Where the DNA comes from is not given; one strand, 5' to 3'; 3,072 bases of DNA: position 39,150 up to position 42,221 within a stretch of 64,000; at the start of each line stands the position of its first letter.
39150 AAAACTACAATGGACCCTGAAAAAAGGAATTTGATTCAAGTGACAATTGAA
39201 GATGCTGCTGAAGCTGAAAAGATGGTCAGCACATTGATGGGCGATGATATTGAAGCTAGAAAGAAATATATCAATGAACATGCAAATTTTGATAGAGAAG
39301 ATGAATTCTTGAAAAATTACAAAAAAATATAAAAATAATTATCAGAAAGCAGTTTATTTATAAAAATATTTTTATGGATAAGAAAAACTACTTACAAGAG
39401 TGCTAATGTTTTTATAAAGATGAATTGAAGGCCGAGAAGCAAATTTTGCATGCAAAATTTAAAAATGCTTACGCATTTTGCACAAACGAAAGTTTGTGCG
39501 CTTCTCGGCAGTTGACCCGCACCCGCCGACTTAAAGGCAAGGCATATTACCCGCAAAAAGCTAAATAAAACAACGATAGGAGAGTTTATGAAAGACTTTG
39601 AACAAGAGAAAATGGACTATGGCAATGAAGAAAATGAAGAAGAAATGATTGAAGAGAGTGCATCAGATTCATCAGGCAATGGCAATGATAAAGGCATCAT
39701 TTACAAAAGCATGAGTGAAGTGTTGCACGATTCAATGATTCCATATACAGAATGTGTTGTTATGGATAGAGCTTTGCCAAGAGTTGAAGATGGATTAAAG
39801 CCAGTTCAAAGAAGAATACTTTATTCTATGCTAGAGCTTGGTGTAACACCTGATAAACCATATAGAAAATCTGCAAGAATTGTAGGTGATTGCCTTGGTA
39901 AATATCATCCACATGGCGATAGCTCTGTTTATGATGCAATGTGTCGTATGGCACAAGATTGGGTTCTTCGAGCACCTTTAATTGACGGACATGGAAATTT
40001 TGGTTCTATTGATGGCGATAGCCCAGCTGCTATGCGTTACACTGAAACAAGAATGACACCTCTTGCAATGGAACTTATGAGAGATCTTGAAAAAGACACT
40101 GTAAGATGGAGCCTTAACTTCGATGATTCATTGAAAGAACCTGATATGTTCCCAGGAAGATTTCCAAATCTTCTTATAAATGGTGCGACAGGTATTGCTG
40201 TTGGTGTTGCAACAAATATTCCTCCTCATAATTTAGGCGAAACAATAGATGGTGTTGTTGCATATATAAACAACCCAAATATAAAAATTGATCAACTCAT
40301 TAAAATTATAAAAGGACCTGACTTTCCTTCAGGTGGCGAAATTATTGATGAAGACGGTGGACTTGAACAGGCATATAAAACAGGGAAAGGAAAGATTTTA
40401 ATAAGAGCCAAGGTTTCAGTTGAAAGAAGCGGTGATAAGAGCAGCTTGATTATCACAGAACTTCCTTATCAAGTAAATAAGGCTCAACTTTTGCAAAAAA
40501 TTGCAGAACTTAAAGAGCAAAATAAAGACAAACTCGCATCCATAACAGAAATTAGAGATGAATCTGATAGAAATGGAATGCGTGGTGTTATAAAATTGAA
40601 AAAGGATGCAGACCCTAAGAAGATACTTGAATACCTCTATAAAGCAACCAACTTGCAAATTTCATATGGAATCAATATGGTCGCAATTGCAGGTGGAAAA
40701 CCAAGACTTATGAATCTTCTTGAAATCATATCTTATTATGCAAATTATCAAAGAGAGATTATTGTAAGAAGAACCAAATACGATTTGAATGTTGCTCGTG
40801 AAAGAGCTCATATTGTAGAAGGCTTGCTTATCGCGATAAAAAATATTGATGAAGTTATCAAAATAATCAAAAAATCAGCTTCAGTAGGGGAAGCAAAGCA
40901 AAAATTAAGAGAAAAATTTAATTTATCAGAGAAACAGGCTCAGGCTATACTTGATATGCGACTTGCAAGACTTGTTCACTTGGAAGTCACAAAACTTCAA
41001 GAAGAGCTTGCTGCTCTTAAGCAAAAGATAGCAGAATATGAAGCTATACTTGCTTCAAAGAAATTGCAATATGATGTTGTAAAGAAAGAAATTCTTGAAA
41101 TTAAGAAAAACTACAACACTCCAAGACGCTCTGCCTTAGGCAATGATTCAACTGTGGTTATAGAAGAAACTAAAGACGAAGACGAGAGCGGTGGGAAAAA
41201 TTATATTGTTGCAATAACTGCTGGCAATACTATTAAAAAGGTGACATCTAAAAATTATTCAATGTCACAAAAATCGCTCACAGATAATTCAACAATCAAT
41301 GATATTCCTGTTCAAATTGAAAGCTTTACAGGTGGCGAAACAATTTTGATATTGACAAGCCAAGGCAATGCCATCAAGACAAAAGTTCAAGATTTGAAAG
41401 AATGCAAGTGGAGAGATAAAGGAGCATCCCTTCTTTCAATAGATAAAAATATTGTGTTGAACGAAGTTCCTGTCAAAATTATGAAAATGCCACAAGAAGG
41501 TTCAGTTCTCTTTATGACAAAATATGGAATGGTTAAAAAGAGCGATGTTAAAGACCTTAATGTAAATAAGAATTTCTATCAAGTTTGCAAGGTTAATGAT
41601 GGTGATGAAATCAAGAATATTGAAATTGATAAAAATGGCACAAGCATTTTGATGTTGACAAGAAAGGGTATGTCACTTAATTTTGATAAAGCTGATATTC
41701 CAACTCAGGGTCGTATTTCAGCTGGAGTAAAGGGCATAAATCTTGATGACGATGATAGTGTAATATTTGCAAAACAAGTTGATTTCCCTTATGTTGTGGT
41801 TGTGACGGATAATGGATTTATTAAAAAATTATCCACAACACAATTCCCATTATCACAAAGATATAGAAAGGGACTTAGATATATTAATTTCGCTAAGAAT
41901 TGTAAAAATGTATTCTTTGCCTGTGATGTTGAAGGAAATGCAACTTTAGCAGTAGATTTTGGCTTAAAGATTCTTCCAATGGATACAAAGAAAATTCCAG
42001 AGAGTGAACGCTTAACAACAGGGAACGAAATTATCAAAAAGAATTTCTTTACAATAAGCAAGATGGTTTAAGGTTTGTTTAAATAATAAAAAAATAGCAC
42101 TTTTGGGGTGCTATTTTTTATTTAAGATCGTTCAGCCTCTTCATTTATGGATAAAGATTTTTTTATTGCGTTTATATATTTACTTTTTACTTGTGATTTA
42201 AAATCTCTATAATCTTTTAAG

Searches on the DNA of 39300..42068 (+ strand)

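Call 17: search_rna_families(source=window, start=39300, end=39620, threshold=evalue, max_evalue=10)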
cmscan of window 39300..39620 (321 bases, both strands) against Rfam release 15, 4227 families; matches with E-value up to 10: 0.
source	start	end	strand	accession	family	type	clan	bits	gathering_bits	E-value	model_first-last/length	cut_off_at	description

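Call 67: search_rna_families(sources=[L016, L039, L013, L010, L043, L008], threshold=gathering)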
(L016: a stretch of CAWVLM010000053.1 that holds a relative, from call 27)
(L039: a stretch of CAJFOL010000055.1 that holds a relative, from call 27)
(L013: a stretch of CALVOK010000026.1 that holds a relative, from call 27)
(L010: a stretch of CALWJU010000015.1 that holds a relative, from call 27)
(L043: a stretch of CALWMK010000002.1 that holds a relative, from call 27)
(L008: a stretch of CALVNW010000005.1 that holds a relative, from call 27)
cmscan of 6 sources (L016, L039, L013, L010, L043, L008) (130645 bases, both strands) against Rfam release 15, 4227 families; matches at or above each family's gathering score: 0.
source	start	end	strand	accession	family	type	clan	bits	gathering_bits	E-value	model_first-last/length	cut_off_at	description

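Call 68: search_rna_families(source=L043, start=17890, end=18820, threshold=evalue, max_evalue=1)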
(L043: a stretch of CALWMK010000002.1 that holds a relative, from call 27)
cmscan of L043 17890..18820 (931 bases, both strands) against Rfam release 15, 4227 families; matches with E-value up to 1: 0.
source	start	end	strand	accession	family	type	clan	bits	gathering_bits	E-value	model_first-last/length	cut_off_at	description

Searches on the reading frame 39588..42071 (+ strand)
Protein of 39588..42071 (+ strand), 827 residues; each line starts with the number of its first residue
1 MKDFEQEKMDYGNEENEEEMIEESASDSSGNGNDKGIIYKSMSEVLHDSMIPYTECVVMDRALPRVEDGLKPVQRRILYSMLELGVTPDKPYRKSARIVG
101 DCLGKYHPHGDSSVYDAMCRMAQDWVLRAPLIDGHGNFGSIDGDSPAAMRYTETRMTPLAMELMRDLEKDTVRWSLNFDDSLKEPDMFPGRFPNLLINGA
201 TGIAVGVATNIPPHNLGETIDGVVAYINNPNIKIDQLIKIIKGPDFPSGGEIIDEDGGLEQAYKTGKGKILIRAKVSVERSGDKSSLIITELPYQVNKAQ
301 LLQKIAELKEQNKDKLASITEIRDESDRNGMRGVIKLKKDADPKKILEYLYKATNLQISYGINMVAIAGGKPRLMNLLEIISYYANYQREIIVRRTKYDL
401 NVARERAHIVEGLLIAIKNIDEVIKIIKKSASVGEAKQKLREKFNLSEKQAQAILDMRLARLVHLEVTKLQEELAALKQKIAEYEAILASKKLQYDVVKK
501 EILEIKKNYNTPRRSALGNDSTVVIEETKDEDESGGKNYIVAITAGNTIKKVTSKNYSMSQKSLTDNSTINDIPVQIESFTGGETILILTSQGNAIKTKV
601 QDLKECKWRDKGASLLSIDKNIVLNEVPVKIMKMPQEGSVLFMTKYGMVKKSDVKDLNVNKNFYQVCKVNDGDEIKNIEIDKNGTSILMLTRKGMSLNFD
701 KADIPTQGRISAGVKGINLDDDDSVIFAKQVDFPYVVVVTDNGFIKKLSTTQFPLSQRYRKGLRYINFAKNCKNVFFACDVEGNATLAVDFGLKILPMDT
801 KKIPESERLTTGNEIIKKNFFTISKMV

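Call 20: find_encoding_contigs(protein=window:39588-42071:+, flank=3000, max_places=10)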
Protein window:39588-42071:+ (827 aa): 23 contigs read that carry it; 3 places shown.
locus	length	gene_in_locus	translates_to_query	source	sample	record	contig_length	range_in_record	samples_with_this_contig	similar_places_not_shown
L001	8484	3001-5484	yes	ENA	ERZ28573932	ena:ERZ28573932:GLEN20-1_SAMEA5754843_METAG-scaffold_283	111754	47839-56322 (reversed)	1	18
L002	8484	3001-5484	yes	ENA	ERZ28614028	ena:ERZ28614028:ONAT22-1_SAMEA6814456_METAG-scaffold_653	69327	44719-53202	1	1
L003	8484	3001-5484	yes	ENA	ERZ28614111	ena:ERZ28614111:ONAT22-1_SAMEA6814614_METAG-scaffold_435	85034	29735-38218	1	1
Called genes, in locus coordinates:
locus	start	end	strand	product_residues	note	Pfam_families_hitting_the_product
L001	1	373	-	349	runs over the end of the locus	PF03033:Glyco_transf_28, PF04101:Glyco_tran_28_C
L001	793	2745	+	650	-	PF02518:HATPase_c, PF00204:DNA_gyraseB, PF01751:Toprim, PF00986:DNA_gyraseB_C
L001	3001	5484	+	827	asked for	PF00521:DNA_topoisoIV, PF03989:DNA_gyraseA_C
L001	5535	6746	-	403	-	-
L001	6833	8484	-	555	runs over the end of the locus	-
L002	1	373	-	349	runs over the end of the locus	PF03033:Glyco_transf_28, PF04101:Glyco_tran_28_C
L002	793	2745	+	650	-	PF02518:HATPase_c, PF00204:DNA_gyraseB, PF01751:Toprim, PF00986:DNA_gyraseB_C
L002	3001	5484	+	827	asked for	PF00521:DNA_topoisoIV, PF03989:DNA_gyraseA_C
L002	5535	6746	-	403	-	-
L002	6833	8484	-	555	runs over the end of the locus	-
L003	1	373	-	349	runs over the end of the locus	PF03033:Glyco_transf_28, PF04101:Glyco_tran_28_C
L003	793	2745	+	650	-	PF02518:HATPase_c, PF00204:DNA_gyraseB, PF01751:Toprim, PF00986:DNA_gyraseB_C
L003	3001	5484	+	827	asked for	PF00521:DNA_topoisoIV, PF03989:DNA_gyraseA_C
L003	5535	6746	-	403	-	-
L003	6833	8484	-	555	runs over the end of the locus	-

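Call 27: find_related_loci(query=window:39588-42068:+, collection=genome_contigs, flank=10000)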
Query window:39588-42068:+ (827 aa) in genome_contigs; peptide patterns used: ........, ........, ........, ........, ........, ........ (x = any residue, [..] = any of these).
149 stretches matched a pattern; 46 encode a relative of the query (tblastn E <= 1e-3); 46 distinct loci.
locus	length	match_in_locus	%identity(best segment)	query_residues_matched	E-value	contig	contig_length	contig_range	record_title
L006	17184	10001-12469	83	3-827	0e+0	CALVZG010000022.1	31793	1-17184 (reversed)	MAG: uncultured Clostridia bacterium isolate E03__bin18 genome assembly, contig: E03__k127_2008202, whole genome shotgun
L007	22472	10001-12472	83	3-827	0e+0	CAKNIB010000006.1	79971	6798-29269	MAG TPA_asm: uncultured Clostridia bacterium isolate ERR3414586_bin.103_metaWRAP_v1.1_MAG genome assembly, contig: NODE_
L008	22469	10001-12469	83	3-826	0e+0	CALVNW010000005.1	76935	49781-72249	MAG: uncultured Clostridia bacterium isolate BRZ_ES__bin107 genome assembly, contig: BRZ_ES__NODE_559_length_76935_cov_4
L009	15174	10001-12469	81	3-827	0e+0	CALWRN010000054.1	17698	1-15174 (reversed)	MAG: uncultured Clostridia bacterium isolate E21__bin145 genome assembly, contig: E21__k127_7683866, whole genome shotgu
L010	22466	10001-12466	81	3-827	0e+0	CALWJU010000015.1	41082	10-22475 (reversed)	MAG: uncultured Clostridia bacterium isolate E14__bin218 genome assembly, contig: E14__k127_2600462, whole genome shotgu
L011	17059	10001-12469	83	3-826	0e+0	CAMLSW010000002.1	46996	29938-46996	MAG: uncultured Clostridia bacterium isolate ERR4303218_bin.57_MetaWRAP_v1.1_MAG genome assembly, contig: NODE_728_lengt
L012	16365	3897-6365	81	3-827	0e+0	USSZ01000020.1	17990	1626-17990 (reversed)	uncultured Clostridiales bacterium isolate UMGS2054 genome assembly, contig: NODE_283_length_17990_cov_3.361918, whole g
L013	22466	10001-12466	82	3-826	0e+0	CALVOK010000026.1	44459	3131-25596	MAG: uncultured Clostridia bacterium isolate E03__bin100 genome assembly, contig: E03__k127_5790674, whole genome shotgu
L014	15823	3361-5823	81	3-826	0e+0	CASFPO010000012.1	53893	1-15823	uncultured Firmicutes bacterium isolate SI.O36.metabat-bins.110 genome assembly, contig: SI.O36.metabat-bins.110.fa_k141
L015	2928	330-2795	80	2-827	0e+0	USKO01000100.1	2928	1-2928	uncultured Firmicutes bacterium isolate UMGS1812 genome assembly, contig: NODE_12739_length_2928_cov_2.524539, whole gen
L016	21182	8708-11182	80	3-827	0e+0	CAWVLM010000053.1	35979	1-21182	MAG: Clostridia bacterium isolate metabat2_coassembly_bwa.753 MAG genome assembly, contig: k87_2082229, whole genome sho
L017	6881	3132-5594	80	2-826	0e+0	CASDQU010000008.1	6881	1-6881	uncultured Firmicutes bacterium isolate CO.A26.metabat-bins.279 genome assembly, contig: CO.A26.metabat-bins.279.fa_k141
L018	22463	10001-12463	79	4-826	0e+0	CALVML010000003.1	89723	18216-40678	MAG: uncultured Clostridia bacterium isolate BRZ_ES__bin41 genome assembly, contig: BRZ_ES__NODE_440_length_89723_cov_6.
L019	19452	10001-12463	79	4-826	0e+0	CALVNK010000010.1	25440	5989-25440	MAG: uncultured Clostridia bacterium isolate BRZ_B__bin17 genome assembly, contig: BRZ_B__NODE_2465_length_25440_cov_4.2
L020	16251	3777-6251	80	3-827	0e+0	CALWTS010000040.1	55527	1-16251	MAG: uncultured Clostridia bacterium isolate E30__bin183 genome assembly, contig: E30__k127_616603, whole genome shotgun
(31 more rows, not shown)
